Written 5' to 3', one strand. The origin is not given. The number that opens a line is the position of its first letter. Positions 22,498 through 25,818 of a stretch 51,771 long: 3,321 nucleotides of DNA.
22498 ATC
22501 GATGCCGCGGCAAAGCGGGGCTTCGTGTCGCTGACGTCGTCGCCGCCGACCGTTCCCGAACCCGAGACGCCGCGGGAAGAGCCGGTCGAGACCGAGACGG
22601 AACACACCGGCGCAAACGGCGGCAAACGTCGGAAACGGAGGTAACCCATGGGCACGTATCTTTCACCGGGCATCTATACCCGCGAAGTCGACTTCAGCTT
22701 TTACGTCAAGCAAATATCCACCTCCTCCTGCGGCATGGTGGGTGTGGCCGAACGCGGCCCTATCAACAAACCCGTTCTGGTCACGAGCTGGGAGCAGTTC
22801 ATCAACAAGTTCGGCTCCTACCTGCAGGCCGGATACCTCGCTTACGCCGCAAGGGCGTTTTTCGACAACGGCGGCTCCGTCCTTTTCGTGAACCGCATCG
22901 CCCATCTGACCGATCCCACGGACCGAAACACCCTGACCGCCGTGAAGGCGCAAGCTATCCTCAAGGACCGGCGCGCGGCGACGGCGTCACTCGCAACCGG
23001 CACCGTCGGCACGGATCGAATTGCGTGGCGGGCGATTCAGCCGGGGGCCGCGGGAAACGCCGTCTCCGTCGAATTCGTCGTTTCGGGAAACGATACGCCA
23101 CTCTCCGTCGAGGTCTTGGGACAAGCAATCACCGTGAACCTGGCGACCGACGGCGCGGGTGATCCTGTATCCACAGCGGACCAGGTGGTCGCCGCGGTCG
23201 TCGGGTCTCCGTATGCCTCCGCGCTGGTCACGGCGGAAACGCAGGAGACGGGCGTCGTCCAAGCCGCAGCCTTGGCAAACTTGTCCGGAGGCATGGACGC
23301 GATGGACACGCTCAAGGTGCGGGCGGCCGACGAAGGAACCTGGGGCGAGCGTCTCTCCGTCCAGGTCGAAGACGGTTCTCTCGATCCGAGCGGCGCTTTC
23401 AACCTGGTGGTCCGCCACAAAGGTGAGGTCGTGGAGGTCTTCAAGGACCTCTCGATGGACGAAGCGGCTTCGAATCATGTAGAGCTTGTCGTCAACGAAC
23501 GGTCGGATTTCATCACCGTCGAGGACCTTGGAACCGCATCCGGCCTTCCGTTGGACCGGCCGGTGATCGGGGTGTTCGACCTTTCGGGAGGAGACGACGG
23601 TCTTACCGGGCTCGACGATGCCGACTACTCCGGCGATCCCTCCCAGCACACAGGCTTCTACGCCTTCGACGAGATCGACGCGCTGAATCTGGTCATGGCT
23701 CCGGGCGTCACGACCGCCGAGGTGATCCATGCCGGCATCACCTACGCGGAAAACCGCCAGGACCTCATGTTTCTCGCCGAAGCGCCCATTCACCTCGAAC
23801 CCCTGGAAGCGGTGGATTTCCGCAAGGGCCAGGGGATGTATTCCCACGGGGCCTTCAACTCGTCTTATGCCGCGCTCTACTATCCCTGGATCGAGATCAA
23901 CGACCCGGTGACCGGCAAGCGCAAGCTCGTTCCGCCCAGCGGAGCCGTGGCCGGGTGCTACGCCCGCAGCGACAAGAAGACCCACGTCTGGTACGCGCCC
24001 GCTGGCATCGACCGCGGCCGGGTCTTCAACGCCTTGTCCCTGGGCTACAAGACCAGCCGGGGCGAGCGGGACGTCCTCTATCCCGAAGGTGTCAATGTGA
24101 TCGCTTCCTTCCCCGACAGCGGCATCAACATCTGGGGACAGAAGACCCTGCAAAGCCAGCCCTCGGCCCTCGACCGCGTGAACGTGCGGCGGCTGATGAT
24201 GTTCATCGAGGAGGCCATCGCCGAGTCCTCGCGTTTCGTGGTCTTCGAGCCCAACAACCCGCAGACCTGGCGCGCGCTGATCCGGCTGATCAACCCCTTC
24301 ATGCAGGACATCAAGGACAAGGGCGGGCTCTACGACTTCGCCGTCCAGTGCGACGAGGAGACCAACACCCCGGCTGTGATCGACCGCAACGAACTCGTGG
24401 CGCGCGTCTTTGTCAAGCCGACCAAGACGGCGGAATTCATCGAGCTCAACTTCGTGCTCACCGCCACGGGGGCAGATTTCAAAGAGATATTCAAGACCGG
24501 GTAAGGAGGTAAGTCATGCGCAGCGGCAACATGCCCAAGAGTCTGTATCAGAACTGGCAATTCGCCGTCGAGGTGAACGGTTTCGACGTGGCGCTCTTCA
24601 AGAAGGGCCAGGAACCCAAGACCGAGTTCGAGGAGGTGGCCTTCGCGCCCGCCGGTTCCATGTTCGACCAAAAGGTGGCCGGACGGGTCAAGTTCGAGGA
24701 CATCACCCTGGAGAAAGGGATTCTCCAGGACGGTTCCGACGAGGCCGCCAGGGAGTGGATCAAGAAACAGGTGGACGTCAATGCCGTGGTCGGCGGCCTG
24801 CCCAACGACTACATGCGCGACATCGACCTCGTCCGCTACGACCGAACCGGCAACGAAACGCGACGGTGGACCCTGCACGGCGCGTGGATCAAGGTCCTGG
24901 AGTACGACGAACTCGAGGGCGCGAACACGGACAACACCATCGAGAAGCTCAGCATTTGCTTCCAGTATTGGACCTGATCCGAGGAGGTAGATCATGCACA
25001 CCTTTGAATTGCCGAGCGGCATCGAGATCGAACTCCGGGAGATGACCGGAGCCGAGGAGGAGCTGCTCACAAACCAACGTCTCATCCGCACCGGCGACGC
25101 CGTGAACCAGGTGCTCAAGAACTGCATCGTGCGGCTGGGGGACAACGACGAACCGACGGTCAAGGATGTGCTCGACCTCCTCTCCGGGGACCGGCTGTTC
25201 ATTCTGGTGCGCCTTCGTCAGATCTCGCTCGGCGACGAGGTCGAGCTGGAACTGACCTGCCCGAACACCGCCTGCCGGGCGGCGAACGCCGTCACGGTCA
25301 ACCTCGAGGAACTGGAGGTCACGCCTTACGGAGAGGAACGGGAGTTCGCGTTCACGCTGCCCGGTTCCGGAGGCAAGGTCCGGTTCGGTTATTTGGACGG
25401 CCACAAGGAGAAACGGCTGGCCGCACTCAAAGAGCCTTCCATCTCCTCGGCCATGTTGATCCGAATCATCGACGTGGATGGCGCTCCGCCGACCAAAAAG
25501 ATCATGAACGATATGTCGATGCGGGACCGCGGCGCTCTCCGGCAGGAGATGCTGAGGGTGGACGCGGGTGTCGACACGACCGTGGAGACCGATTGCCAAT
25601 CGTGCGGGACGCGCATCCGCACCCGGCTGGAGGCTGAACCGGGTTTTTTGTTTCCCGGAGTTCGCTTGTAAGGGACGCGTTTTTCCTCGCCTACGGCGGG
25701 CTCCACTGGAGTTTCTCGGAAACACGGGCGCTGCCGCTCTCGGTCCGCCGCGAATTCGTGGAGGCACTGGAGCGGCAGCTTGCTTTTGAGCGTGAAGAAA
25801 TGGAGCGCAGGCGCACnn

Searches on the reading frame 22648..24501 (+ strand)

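Call 40: search_protein_families(library=phrogs, proteins=[window:22648-24501:+], max_evalue=0.0001)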
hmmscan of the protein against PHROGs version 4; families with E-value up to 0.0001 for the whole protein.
window:22648-24501:+ (618 aa): 9 families
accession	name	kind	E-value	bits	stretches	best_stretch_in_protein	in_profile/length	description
phrog_23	-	tail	1.1e-96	325.6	1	1-613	20-471/496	tail sheath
phrog_15814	-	unknown function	4.6e-57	194.5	2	207-602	316-722/738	-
phrog_10581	-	tail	2.8e-53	182.4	1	404-607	700-912/915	tail sheath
phrog_17610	-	tail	2.2e-38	132.7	1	372-608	876-1110/1135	tail sheath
phrog_34521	-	tail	2e-15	56.8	1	410-611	755-957/962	tail sheath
phrog_279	-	tail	6.6e-09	36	0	30-217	39-211/489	tail sheath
phrog_11242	-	unknown function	7.2e-06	27.1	1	20-92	21-95/128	-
phrog_19666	-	tail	5.1e-05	22.9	0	367-553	755-935/985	tail sheath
phrog_13288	-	unknown function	5.8e-05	23.8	1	427-576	13-167/208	-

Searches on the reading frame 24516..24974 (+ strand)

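Call 40: search_protein_families(library=phrogs, proteins=[window:24516-24974:+], max_evalue=0.0001)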
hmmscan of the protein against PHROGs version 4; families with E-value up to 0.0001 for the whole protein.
window:24516-24974:+ (153 aa): 2 families
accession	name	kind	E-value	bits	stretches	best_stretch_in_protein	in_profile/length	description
phrog_4542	-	tail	4.2e-39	135.2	1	4-153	19-179/214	tail tube protein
phrog_45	-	tail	5.6e-06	26.8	1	81-151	178-249/350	tail tube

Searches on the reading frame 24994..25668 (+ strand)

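Call 40: search_protein_families(library=phrogs, proteins=[window:24994-25668:+], max_evalue=0.0001)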
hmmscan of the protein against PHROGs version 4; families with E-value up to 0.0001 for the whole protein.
window:24994-25668:+ (225 aa): 1 family
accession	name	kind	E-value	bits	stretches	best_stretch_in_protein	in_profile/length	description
phrog_150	-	tail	2.9e-22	80.4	1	3-219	16-232/282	baseplate hub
